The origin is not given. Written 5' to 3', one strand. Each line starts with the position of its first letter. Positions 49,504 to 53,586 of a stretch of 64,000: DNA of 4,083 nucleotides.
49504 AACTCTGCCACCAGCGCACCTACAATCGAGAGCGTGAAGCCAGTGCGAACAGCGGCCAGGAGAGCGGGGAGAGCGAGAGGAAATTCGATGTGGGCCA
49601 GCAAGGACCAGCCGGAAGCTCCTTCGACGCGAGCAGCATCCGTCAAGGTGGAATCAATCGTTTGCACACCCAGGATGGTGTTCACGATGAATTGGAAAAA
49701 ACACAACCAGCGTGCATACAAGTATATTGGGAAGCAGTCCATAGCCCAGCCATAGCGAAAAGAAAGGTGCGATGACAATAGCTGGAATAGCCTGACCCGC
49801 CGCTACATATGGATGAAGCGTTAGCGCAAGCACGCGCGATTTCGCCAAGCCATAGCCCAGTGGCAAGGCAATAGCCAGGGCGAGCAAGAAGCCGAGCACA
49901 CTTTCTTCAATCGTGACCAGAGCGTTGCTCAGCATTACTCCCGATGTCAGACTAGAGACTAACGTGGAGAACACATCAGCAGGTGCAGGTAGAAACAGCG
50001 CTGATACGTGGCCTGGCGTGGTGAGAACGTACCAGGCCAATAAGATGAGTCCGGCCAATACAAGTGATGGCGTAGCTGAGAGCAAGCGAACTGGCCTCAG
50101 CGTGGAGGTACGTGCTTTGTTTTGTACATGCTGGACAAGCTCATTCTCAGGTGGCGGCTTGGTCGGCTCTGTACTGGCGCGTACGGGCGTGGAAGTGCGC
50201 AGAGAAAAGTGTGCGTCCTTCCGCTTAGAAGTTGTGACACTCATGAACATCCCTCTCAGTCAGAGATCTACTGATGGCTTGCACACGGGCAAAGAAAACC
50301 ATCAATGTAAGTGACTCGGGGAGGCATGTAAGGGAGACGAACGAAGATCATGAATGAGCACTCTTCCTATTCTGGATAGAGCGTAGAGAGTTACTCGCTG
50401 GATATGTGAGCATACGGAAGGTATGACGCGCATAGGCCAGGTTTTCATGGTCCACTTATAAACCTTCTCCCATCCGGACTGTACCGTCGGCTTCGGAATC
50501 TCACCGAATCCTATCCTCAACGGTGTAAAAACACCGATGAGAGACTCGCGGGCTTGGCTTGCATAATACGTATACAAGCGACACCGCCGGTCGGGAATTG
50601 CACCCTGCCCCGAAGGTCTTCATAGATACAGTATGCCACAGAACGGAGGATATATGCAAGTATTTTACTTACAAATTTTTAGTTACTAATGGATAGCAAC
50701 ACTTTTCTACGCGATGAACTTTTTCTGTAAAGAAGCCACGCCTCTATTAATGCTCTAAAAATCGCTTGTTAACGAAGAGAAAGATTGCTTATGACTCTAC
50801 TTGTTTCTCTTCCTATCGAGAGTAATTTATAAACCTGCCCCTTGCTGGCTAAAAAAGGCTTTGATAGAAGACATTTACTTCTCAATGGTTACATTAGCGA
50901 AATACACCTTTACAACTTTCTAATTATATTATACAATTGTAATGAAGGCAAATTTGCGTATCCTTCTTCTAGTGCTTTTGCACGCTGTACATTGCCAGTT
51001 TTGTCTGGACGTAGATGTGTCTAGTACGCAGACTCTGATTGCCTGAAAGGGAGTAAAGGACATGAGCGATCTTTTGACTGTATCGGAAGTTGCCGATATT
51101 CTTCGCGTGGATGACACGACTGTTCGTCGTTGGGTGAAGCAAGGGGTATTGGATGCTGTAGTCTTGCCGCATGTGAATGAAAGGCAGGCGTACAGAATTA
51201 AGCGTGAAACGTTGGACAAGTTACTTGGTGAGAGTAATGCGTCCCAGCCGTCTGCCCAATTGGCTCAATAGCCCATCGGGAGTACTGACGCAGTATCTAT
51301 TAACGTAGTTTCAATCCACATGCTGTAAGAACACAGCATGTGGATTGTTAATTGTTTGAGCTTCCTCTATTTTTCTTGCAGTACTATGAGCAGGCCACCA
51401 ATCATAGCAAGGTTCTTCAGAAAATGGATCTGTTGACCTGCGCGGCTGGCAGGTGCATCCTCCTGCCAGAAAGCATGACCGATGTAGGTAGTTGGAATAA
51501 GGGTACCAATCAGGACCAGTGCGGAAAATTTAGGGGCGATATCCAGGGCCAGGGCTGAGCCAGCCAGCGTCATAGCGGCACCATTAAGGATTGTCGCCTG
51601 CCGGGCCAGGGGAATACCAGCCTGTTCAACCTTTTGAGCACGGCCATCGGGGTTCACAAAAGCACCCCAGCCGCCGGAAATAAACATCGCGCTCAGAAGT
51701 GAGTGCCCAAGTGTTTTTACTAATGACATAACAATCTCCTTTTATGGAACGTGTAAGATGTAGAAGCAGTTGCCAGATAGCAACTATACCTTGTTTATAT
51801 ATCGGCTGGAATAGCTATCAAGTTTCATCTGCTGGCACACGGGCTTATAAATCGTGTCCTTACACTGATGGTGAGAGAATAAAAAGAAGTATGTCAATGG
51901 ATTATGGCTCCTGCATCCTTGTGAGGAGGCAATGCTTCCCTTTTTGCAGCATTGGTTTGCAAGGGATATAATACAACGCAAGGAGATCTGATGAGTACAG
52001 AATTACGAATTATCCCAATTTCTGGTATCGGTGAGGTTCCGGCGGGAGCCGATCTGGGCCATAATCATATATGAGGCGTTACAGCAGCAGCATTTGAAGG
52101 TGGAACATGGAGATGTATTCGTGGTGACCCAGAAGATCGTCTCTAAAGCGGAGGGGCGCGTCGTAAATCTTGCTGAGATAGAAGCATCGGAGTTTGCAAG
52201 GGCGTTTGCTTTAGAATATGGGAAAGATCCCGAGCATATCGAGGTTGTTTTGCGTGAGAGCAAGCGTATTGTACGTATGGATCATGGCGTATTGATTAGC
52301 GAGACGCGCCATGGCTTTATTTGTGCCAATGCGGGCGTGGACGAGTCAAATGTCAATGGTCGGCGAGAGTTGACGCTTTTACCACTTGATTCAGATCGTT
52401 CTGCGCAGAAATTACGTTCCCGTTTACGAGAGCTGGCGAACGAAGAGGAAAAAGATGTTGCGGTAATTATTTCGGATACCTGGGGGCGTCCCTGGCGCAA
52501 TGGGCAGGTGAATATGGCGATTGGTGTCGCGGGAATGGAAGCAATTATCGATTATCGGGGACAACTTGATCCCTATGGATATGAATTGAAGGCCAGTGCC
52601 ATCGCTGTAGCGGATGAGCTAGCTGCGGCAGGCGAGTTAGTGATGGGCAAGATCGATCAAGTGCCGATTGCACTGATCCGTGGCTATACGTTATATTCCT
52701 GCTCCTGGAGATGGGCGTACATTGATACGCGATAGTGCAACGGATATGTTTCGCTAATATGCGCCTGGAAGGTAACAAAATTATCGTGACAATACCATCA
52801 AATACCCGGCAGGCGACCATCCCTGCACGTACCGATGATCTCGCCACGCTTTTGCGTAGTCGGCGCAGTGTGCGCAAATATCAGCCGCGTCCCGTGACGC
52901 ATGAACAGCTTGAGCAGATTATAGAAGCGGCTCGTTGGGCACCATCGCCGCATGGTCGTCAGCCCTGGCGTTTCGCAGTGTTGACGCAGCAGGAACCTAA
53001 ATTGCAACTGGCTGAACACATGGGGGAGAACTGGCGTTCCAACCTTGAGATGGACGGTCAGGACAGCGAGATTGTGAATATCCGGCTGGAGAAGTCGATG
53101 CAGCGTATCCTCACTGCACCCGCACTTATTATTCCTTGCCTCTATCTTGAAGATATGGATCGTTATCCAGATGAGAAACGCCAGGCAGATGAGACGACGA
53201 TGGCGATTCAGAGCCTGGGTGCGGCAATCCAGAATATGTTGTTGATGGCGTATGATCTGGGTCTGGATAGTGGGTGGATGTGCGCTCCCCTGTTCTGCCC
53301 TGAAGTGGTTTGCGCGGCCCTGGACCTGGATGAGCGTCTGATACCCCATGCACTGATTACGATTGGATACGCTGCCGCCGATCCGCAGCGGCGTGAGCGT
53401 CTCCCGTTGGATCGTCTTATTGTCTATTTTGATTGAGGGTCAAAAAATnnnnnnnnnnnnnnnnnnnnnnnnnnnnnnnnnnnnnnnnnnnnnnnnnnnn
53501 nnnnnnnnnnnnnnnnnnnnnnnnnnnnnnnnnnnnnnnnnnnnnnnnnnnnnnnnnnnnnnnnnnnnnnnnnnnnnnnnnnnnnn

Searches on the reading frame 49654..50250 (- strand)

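Call 37: search_protein_families(library=pfam, proteins=[window:49654-50250:-], max_evalue=0.001)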
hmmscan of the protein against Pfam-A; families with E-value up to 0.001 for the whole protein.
window:49654-50250:- (198 aa): 1 family
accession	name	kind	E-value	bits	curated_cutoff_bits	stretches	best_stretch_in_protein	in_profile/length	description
PF00528.27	BPD_transp_1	-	0.00022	21.4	26.4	1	129-187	2-67/184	Binding-protein-dependent transport system inner membrane component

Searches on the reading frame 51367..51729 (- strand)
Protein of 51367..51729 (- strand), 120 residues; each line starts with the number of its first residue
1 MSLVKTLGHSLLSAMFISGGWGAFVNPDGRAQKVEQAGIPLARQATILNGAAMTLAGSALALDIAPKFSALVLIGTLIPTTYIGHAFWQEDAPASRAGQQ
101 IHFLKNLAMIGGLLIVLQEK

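Call 37: search_protein_families(library=pfam, proteins=[window:51367-51729:-], max_evalue=0.001)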
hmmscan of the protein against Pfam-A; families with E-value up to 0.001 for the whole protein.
window:51367-51729:- (120 aa): 2 families
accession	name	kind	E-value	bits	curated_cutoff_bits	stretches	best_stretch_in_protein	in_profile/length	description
PF07681.17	DoxX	-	2.1e-09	38.3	23.6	1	11-86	8-85/85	DoxX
PF05514.17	HR_lesion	-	0.0002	22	22.6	0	54-116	71-135/138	HR-like lesion-inducing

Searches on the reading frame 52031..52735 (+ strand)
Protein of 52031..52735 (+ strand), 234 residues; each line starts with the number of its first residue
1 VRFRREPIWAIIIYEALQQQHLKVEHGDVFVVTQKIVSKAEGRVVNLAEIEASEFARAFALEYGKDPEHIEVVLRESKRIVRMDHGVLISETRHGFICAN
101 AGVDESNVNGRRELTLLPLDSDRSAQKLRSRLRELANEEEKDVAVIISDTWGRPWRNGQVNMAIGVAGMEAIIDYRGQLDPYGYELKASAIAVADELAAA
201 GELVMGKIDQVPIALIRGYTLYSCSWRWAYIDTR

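Call 37: search_protein_families(library=pfam, proteins=[window:52031-52735:+], max_evalue=0.001)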
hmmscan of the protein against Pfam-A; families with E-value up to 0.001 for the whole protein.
window:52031-52735:+ (234 aa): 1 family
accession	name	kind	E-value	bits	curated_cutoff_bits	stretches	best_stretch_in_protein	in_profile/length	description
PF01996.21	F420_ligase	-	1.7e-67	227.5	25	1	11-218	15-218/218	F420-0:Gamma-glutamyl ligase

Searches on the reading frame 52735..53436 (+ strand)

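Call 37: search_protein_families(library=pfam, proteins=[window:52735-53436:+], max_evalue=0.001)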
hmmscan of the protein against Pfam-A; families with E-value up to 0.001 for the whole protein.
window:52735-53436:+ (233 aa): 2 families
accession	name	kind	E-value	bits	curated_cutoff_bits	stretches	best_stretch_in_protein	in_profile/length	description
PF00881.29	Nitroreductase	-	1.3e-36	126.7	23.5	1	40-212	1-167/167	Nitroreductase family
PF14512.11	TM1586_NiRdase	-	4e-09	36.9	27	0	56-89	157-190/215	Putative TM nitroreductase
